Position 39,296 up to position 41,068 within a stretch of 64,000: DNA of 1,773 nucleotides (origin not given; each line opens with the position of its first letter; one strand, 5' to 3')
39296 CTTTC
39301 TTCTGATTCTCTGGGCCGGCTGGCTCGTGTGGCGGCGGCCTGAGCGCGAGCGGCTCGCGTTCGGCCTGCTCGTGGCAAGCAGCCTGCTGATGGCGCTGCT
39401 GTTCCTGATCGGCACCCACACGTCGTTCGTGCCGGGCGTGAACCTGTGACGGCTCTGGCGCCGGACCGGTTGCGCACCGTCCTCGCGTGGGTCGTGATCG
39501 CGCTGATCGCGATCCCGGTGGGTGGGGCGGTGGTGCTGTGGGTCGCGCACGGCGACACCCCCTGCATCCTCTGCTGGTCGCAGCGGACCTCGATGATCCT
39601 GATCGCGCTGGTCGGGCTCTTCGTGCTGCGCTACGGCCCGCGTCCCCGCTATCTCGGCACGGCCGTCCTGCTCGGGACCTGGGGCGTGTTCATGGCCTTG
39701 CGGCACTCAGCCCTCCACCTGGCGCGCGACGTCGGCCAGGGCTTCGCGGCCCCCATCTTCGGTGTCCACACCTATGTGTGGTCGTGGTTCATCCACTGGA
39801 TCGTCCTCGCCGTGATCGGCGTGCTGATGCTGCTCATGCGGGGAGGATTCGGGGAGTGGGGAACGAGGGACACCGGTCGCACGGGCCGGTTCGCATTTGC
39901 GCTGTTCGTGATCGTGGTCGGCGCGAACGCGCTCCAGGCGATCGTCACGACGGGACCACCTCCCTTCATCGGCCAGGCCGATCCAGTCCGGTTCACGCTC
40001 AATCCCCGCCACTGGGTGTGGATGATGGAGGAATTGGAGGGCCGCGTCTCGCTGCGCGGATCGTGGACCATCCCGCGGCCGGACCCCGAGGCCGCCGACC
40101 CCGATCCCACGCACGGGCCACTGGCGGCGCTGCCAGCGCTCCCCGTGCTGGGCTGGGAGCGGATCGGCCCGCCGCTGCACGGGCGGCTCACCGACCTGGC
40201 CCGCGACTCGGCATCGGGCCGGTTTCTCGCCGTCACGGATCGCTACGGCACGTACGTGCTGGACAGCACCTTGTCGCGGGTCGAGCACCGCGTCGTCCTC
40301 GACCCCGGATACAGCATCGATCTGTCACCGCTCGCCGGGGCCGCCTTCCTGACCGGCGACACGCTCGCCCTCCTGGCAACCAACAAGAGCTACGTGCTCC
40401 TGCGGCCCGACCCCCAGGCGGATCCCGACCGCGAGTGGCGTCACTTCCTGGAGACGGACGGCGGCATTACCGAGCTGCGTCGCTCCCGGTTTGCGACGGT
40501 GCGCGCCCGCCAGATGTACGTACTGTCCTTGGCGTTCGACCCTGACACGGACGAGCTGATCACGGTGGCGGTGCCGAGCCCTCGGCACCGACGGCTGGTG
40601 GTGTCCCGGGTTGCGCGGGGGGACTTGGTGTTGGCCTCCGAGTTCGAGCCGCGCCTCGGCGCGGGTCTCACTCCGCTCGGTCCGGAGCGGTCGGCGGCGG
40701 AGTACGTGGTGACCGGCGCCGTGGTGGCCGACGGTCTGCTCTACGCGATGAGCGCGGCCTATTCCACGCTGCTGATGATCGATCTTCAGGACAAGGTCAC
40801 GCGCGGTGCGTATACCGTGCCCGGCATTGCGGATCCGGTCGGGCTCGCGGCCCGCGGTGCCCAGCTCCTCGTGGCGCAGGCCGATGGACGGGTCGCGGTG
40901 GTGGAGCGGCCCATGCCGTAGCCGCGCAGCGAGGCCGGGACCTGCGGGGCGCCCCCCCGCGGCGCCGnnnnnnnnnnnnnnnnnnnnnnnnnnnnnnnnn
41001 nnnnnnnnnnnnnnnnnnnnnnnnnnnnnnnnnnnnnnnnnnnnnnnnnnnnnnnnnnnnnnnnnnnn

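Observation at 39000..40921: DsbB-like protein with only the first cysteine pair, fused to a large extra domain and preceded by two mini-ORFs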

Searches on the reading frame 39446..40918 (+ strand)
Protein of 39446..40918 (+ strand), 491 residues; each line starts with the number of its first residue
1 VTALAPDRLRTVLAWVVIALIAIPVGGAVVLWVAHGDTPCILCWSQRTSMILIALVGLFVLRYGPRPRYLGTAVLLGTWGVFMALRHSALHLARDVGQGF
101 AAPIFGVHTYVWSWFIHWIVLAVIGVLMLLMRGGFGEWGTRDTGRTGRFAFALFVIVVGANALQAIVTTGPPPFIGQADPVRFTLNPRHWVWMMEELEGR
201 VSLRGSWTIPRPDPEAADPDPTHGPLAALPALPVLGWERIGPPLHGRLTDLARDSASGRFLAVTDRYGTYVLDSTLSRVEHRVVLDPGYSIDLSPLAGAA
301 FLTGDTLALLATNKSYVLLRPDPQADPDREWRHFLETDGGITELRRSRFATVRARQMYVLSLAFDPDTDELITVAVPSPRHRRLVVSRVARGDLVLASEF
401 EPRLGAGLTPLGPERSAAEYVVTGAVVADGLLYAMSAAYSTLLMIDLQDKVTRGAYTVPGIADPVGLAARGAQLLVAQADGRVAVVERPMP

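Call 3: search_protein_families(library=pfam, proteins=[window:39446-40918:+], max_evalue=1)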
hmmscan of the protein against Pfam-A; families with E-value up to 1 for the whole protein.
window:39446-40918:+ (491 aa): 1 family
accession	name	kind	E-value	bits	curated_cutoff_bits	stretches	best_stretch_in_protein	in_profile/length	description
PF02600.21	DsbB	-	7.4e-10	39.8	22.1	1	13-92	4-84/148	Disulfide bond formation protein DsbB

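Call 4: search_protein_families(library=ncbifam, proteins=[window:39446-40918:+], max_evalue=1)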
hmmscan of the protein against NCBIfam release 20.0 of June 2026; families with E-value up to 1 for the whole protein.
window:39446-40918:+ (491 aa): 4 families
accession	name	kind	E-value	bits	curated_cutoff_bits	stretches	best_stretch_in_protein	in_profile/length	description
NF050065.1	DisulBndDsbICampy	equivalog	5.4e-77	259.3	800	1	11-470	9-481/498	disulfide bond formation protein DsbI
NF002552.0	PRK02110.1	equivalog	0.00029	20.6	138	1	11-99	16-103/169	disulfide bond formation protein B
NF002485.0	PRK01749.1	equivalog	0.059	13.3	157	1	13-92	13-97/177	disulfide bond formation protein DsbB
NF002849.0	PRK03113.1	subfamily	0.36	11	124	1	13-91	13-87/139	disulfide oxidoreductase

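Call 8: find_homologous_proteins(query=window:39446-40918:+, max_evalue=0.001)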
Query window:39446-40918:+ (491 aa): 971 proteins with E <= 0.001 among 8000 candidates; the best 120 are listed.
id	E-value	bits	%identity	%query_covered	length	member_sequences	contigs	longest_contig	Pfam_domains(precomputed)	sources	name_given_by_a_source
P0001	0.0e+0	1098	100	100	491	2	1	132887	PF02600.22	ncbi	-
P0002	0.0e+0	1011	92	100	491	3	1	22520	PF02600.22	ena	-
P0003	1.8e-251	853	79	99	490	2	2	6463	PF02600.22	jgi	jgi:hypothetical protein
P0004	5.9e-251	851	77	100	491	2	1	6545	PF02600.22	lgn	-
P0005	1.0e-245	834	77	99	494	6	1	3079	PF02600.22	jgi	jgi:hypothetical protein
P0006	1.1e-245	834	78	100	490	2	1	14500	PF02600.22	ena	-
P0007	2.5e-244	830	76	99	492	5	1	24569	PF02600.22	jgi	jgi:hypothetical protein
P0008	5.9e-244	828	77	99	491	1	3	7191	PF02600.22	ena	-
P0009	1.7e-243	827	76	100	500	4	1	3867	PF02600.22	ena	-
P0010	2.3e-242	823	75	100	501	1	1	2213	PF02600.22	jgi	jgi:disulfide bond formation protein DsbB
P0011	3.6e-242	822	76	100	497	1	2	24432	PF02600.22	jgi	jgi:disulfide bond formation protein DsbB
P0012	4.0e-242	822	76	100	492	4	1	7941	PF02600.22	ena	-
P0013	4.7e-242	822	75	100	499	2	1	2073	PF02600.22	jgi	jgi:disulfide bond formation protein DsbB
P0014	9.9e-241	818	77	100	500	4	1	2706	PF02600.22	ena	-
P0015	2.2e-238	810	77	100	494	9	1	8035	PF02600.22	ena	-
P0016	2.3e-238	810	75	99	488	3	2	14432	PF02600.22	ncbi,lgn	-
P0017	4.6e-238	809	73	100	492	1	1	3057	PF02600.22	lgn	-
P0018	8.9e-237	805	75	99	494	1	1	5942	PF02600.22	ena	-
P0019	9.3e-237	805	75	100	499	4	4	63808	PF02600.22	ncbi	-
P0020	1.1e-235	801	75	99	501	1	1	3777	PF02600.22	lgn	-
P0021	1.2e-234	798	74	100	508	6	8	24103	PF02600.22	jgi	jgi:hypothetical protein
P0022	4.1e-234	796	73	99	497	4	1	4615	PF02600.22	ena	-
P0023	5.8e-234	795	74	99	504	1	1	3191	PF02600.22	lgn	-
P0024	6.2e-234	795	74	100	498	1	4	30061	PF02600.22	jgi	jgi:disulfide bond formation protein DsbB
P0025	8.5e-234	795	76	96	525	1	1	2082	PF02600.22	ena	-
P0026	8.9e-234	795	69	99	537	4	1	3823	PF02600.22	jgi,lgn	jgi:disulfide bond formation protein DsbB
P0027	2.4e-232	790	73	99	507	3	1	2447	PF02600.22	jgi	-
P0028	2.7e-232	790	74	100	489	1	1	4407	PF02600.22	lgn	-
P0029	1.2e-231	788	72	99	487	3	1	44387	PF02600.22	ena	-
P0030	1.4e-231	787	75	97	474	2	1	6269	PF02600.22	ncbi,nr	ncbi:MAG: disulfide bond formation protein B [Gemmatimonadetes bacterium]|nr:disulfide bond formatio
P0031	6.4e-231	785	74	100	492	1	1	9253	PF02600.22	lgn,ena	-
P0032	1.0e-230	785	74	98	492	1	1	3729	PF02600.22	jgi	-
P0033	1.6e-230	784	75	99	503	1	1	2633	PF02600.22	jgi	jgi:disulfide bond formation protein DsbB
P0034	2.2e-230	784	73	99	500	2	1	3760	PF02600.22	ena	-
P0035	5.1e-230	782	73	100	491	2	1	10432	PF02600.22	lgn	-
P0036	8.2e-230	782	72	100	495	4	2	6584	PF02600.22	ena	-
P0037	8.2e-230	782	73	100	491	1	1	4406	PF02600.22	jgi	jgi:hypothetical protein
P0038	1.2e-229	781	73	100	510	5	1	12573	PF02600.22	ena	-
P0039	1.5e-229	781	72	100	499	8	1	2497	PF02600.22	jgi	jgi:disulfide bond formation protein DsbB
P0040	1.5e-229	781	72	100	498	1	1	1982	PF02600.22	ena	-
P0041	1.6e-229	781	74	99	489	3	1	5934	PF02600.22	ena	-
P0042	2.0e-229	780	73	100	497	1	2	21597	PF02600.22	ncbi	-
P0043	4.8e-229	779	72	100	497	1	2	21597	PF02600.22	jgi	jgi:disulfide bond formation protein DsbB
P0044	5.9e-229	779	74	97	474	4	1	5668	PF02600.22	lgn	-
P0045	7.4e-229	778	73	100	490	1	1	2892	PF02600.22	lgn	-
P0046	8.4e-229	778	73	100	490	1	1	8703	PF02600.22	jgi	jgi:hypothetical protein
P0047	1.5e-228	777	73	100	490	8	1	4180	PF02600.22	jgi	jgi:disulfide bond formation protein DsbB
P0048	3.0e-228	776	73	100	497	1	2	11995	PF02600.22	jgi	-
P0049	5.4e-228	776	73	99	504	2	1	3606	PF02600.22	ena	-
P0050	7.8e-228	775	71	100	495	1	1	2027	PF02600.22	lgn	-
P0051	9.9e-228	775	73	100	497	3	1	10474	PF02600.22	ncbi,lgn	-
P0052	1.0e-227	775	73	100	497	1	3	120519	PF02600.22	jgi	jgi:disulfide bond formation protein DsbB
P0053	1.5e-227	774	73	99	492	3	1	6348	PF02600.22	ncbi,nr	ncbi:MAG: hypothetical protein A2W29_02375 [Gemmatimonadetes bacterium RBG_16_66_8]|nr:MAG: hypothet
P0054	1.9e-227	774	72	100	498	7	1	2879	PF02600.22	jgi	jgi:disulfide bond formation protein DsbB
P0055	1.9e-227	774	72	100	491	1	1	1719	PF02600.22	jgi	-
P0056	2.3e-227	774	71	100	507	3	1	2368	PF02600.22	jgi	jgi:disulfide bond formation protein DsbB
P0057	2.9e-227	773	71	100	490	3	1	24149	PF02600.22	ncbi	-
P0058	3.1e-227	773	71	99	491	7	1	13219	PF02600.22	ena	-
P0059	3.6e-227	773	72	100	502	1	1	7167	PF02600.22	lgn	-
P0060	4.8e-227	772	73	100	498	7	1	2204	PF02600.22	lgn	-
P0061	9.3e-227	772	73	100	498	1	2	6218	PF02600.22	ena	-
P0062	1.7e-226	771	72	99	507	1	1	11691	PF02600.22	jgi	jgi:disulfide bond formation protein DsbB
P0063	2.0e-226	770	76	94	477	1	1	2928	PF02600.22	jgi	jgi:disulfide bond formation protein DsbB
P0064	2.3e-226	770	72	99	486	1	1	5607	PF02600.22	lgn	-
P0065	2.8e-226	770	72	99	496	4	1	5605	PF02600.22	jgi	-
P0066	3.2e-226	770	72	98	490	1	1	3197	PF02600.22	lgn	-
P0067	4.3e-226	769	71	100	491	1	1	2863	PF02600.22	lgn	-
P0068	5.9e-226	769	72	100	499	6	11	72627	PF02600.22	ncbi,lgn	-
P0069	8.8e-226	768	70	99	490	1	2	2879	PF02600.22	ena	-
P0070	1.0e-225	768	72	100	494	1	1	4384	PF02600.22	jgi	jgi:hypothetical protein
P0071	1.0e-225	768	72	100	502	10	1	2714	PF02600.22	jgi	jgi:disulfide bond formation protein DsbB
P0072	1.4e-225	768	72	99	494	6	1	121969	PF02600.22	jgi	jgi:disulfide bond formation protein DsbB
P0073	2.0e-225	767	72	99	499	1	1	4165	PF02600.22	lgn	-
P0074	4.6e-225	766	70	100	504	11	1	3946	PF02600.22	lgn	-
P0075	4.7e-225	766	69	100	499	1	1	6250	PF02600.22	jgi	-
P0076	9.7e-225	765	70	99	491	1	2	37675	PF02600.22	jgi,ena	-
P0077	1.1e-224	765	72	100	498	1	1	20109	PF02600.22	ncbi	-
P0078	1.9e-224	764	71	99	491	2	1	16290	PF02600.22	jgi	jgi:disulfide bond formation protein DsbB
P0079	9.8e-224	762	68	100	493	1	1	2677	PF02600.22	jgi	-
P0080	1.1e-223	761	71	100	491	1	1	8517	PF02600.22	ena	-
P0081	2.9e-223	760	69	100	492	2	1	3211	PF02600.22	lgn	-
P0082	3.6e-223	760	70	99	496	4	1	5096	PF02600.22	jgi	jgi:disulfide bond formation protein DsbB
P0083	4.3e-223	759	70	100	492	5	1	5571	PF02600.22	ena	-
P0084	4.4e-223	759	72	100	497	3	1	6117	PF02600.22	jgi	-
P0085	4.6e-223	759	70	99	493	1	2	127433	PF02600.22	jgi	-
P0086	5.1e-223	759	71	99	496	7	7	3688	PF02600.22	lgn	-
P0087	7.2e-223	759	70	99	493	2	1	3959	PF02600.22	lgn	-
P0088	8.4e-223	758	71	99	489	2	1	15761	PF02600.22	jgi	jgi:disulfide bond formation protein DsbB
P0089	1.0e-222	758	71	100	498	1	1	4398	PF02600.22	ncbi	-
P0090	1.6e-222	758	69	100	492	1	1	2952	PF02600.22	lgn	-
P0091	1.9e-222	757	71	100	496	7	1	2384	PF02600.22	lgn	-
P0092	3.7e-222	756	69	99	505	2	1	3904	PF02600.22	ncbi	-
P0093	4.6e-222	756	70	98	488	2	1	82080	PF02600.22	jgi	-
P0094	6.6e-222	756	71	100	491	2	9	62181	PF02600.22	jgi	jgi:hypothetical protein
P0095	9.3e-222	755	72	98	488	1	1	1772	PF02600.22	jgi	jgi:hypothetical protein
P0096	1.5e-221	754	71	100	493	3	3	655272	PF02600.22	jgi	jgi:disulfide bond formation protein DsbB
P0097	1.7e-221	754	71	100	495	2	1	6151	PF02600.22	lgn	-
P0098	1.8e-221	754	69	99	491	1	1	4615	PF02600.22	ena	-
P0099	2.7e-221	754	69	99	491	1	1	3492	PF02600.22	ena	-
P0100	3.6e-221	753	69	99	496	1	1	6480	PF02600.22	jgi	-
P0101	3.6e-221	753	69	99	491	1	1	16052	PF02600.22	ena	-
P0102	3.7e-221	753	70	100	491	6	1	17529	PF02600.22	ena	-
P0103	4.6e-221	753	70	99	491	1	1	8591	PF02600.22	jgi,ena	-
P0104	5.0e-221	753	70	99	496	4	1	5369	PF02600.22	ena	-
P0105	8.7e-221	752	71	99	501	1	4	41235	PF02600.22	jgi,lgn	jgi:disulfide bond formation protein DsbB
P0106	9.0e-221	752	71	100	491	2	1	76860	PF02600.22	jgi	jgi:disulfide bond formation protein DsbB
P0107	1.1e-220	752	70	100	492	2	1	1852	PF02600.22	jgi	jgi:hypothetical protein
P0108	1.2e-220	751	70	100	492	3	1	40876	PF02600.22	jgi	jgi:disulfide bond formation protein DsbB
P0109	1.5e-220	751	70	99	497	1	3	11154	PF02600.22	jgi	jgi:hypothetical protein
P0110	3.3e-220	750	70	100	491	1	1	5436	PF02600.22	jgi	jgi:disulfide bond formation protein DsbB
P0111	3.6e-220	750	69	100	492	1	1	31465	PF02600.22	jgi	-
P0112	4.5e-220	749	69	99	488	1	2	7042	PF02600.22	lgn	-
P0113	4.7e-220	749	69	100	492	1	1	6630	PF02600.22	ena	-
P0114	4.8e-220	749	69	100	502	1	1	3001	PF02600.22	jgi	jgi:disulfide bond formation protein DsbB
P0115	8.1e-220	749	69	100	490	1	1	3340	PF02600.22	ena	-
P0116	9.1e-220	748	70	100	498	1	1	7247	PF02600.22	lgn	-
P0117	9.3e-220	748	69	99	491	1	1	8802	PF02600.22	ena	-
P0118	1.6e-219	748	70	99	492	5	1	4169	PF02600.22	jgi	jgi:hypothetical protein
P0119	1.6e-219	748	71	100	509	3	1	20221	PF02600.22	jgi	-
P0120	1.7e-219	748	69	100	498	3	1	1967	PF02600.22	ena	-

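Call 13: find_encoding_contigs(protein=P0001, flank=10000, max_places=3)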
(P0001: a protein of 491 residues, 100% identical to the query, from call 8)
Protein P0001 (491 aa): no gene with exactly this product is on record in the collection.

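Call 16: find_related_loci(query=A1, collection=genome_contigs, flank=4000)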
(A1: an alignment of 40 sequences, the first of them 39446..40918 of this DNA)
Query A1 (491 aa) in genome_contigs; peptide patterns used: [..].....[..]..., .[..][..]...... (x = any residue, [..] = any of these).
178 stretches matched a pattern; 159 encode a relative of the query (tblastn E <= 1e-3); the best 80 are kept; 80 distinct loci.
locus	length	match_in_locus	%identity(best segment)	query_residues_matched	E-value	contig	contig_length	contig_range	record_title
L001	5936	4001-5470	92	1-490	0e+0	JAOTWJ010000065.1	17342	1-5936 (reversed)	MAG: Gemmatimonadota bacterium isolate 13_May_SF_Bin78 13_May_SF_Bin78_scaffold_2389_c1, whole genome shotgun sequence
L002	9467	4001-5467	77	4-489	0e+0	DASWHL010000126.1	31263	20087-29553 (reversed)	MAG TPA_asm: Gemmatimonadales bacterium isolate SMAG_U2841 k141_2158238, whole genome shotgun sequence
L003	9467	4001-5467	77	1-489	0e+0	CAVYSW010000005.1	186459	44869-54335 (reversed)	MAG: uncultured Gemmatimonadales bacterium isolate MFD05942.bin.1.466 genome assembly, contig: contig_64800, whole genom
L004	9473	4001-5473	75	1-489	0e+0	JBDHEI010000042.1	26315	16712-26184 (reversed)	MAG: Gemmatimonadota bacterium isolate M8-44_Bin_155 M8-44_Bin_155_scaffold_3499, whole genome shotgun sequence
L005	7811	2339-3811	72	1-489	0e+0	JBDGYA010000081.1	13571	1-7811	MAG: Gemmatimonadota bacterium isolate M3-30_Bin_280 M3-30_Bin_280_scaffold_21127, whole genome shotgun sequence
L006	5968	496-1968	71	1-489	0e+0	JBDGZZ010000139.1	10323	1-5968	MAG: Gemmatimonadota bacterium isolate M3-44_Bin_125 M3-44_Bin_125_scaffold_29990, whole genome shotgun sequence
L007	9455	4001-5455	73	1-484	0e+0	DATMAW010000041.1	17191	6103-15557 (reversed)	MAG TPA_asm: Gemmatimonadales bacterium isolate SMAG_U13336 k141_322569, whole genome shotgun sequence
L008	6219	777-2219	71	8-488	0e+0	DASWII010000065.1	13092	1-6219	MAG TPA_asm: Gemmatimonadales bacterium isolate SMAG_U2865 k141_2067711, whole genome shotgun sequence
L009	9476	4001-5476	70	1-491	0e+0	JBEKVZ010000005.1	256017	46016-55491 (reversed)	MAG: Gemmatimonadales bacterium isolate SPRUCE 616 SPRUCE_616_5, whole genome shotgun sequence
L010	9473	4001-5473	72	1-489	0e+0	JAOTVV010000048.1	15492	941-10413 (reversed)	MAG: Gemmatimonadota bacterium isolate 13_May_SF_Bin58 13_May_SF_Bin58_scaffold_2890_c1, whole genome shotgun sequence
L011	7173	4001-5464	70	1-489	0e+0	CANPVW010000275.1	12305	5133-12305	MAG: uncultured bacterium isolate 3300025554_5 genome assembly, contig: 3300025554.a:Ga0210060_1000503, whole genome sho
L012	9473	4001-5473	72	1-489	0e+0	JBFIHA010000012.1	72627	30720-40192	MAG: Gemmatimonadales bacterium isolate Mix_sand11.2021.09.Z.113 k141_432431_length_72627_cov_14.0418, whole genome shot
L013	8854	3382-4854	73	1-489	0e+0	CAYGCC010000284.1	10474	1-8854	MAG TPA_asm: uncultured Gemmatimonadota bacterium isolate ERP108616_co1_93 genome assembly, contig: k119_187941, whole g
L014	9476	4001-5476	68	1-491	0e+0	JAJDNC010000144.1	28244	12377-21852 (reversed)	MAG: Gemmatimonadetes bacterium isolate ALJrbin.14 k141_4653980, whole genome shotgun sequence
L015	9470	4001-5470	68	1-489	0e+0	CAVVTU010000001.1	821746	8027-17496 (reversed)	MAG: uncultured Gemmatimonadales bacterium isolate MFD02923.bin.1.116 genome assembly, contig: contig_10950, whole genom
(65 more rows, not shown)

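Call 19: search_protein_representatives(protein=window:39446-40918:+)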
Query: 491 residues. Proteins with E-value up to 0.001 (for the whole library): 387; up to 1e-10: 142; up to 1e-30: 63. The best 150 are listed.
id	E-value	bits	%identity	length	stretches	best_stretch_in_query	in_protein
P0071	3.3e-226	768.0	73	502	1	1-491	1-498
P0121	2.6e-138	478.1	50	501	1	9-487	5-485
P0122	2.5e-129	448.5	67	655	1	3-307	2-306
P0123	2.4e-112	392.4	45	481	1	8-489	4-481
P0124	2.5e-104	366.0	51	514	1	11-369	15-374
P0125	7.1e-104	364.5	67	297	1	202-489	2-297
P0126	1.7e-102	359.9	65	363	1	3-253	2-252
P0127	1.1e-100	353.9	65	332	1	51-290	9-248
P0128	3.2e-96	339.3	62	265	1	227-491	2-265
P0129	1.1e-94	334.2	46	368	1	125-489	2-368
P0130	5.3e-84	298.9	47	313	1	13-317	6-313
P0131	5.6e-82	292.3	70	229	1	280-489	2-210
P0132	1.7e-80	287.4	31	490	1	12-482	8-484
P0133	1.8e-80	287.3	37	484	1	7-401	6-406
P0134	5.3e-75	269.2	33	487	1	14-483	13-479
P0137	2.1e-70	254.1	34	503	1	8-454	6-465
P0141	1.6e-68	247.9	31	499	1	29-472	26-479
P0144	9.2e-65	235.5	33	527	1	10-487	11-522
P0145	2.8e-64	233.9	31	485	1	13-458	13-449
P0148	8.6e-63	229.0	29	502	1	10-459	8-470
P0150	1.9e-60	221.2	31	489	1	11-459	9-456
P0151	1.9e-59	217.9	34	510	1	12-476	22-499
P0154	3.3e-56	207.2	34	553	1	18-485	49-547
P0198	7.3e-24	100.6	29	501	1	20-478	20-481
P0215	5.1e-19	84.6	27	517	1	19-481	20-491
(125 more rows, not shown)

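Call 21: predict_structure(alignment_id=A1)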
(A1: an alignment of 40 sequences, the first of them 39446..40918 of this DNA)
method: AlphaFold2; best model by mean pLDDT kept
length: 491 residues; sequences in the alignment: 40
mean_pLDDT: 70.7   pTM: 0.67
mean pLDDT of the five models: 70.7, 68.9, 68.6, 68.1, 67.7
residues with pLDDT >= 90: 171; 70-90: 82; 50-70: 122; < 50: 116
segments of 3 or more residues with pLDDT < 50: 1-4, 34-45, 89-114, 131-143, 161-208, 351-354
pLDDT, mean of each block of 10 residues (from residue 1): 50 61 54 45 49 56 54 58 51 44 38 50 56 44 54 54 40 29 36 41 46 81 92 97 94 94 94 96 79 75 89 84 80 80 78 60 93 74 81 80 93 88 94 95 96 95 94 96 96 68
secondary structure, 60 per line:
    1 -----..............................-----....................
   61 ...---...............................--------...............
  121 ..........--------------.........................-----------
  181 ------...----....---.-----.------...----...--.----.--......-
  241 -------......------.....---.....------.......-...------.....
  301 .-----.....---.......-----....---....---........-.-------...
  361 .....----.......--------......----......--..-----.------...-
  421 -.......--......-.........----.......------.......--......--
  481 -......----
elements in order: H6-35 H41-63 H67-97 H106-130 H145-169 H194-197 E234-239 E248-253 E260-264 E268-272 E279-285 E296-301 E307-311 E315-321 H327-330 E334-337 E341-348 E358-365 E370-376 E385-390 E395-400 E422-428 E431-436 E441-446 E451-457 E464-470 E473-478 E482-487

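Call 25: fold_search(model_id=the predicted structure, library=pdb)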
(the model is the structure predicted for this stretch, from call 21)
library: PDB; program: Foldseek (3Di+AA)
matches with E <= 10: 1536; with E <= 0.001: 1301
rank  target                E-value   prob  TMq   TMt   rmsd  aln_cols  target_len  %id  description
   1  4j82_B                4.9e-10  1.00  0.28  0.40   9.0       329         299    9  Crystal structure of beta'-COP/Insig-2 complex (released 2013-03-27)
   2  8hqx_A                6.8e-10  1.00  0.28  0.41   8.8       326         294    8  The complex structure of COPI cargo sorting module with TAT-WDM peptide (released 2023-12-20)
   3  2iwa                  9.8e-10  1.00  0.37  0.69   5.0       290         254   11  Unbound glutaminyl cyclotransferase from Carica papaya. (released 2006-07-04)
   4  9qpq_F                1.1e-09  1.00  0.27  0.24   9.5       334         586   11  The structure of the COPI leaf bound to GOLPH3 (released 2025-10-22)
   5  8qo9_w                1.1e-09  1.00  0.29  0.29  26.8       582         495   11  Cryo-EM structure of a human spliceosomal B complex protomer (released 2024-01-24)
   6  7dh6_C                1.2e-09  1.00  0.30  0.45   8.5       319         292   11  Crystal structure of PLRG1 (released 2020-12-02)
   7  3mbr                  1.8e-09  1.00  0.37  0.73   4.4       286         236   14  Crystal Structure of the Glutaminyl Cyclase from Xanthomonas campestris (released 2010-06-30)
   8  8szx_A                2.2e-09  1.00  0.28  0.40   9.0       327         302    8  Crystal structure of b'-WD40 Lys17Ala mutant (released 2024-02-14)
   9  8qo9_v                2.3e-09  1.00  0.31  0.30  22.8       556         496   11  Cryo-EM structure of a human spliceosomal B complex protomer (released 2024-01-24)
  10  2faw_A                2.4e-09  1.00  0.37  0.68   4.7       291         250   11  crystal structure of papaya glutaminyl cyclase (released 2006-10-03)
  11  8xi2_T                2.6e-09  1.00  0.30  0.40   9.3       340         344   11  Cryo-EM structure of the Chlamydomonas C* complex (released 2024-10-09)
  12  8d30_A                2.9e-09  1.00  0.28  0.25   9.0       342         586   11  Crystal structure of the human COPB2 WD-domains (released 2022-11-16)
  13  4j73_A                3.2e-09  1.00  0.28  0.40   9.2       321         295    8  Crystal structure of beta'-COP/p25 complex (released 2013-03-27)
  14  7xbw_D                3.4e-09  1.00  0.32  0.44   7.0       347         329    9  Cryo-EM structure of the human chemokine receptor CX3CR1 in complex with Gi1 (released 2022-07-13)
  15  2yno_A                3.4e-09  1.00  0.30  0.43   8.9       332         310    8  yeast betaprime COP 1-304H6 (released 2012-12-12)
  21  3nol                  4.6e-09  1.00  0.37  0.74   4.0       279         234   12  Crystal structure of Zymomonas mobilis Glutaminyl Cyclase (trigonal form) (released 2010-11-03)
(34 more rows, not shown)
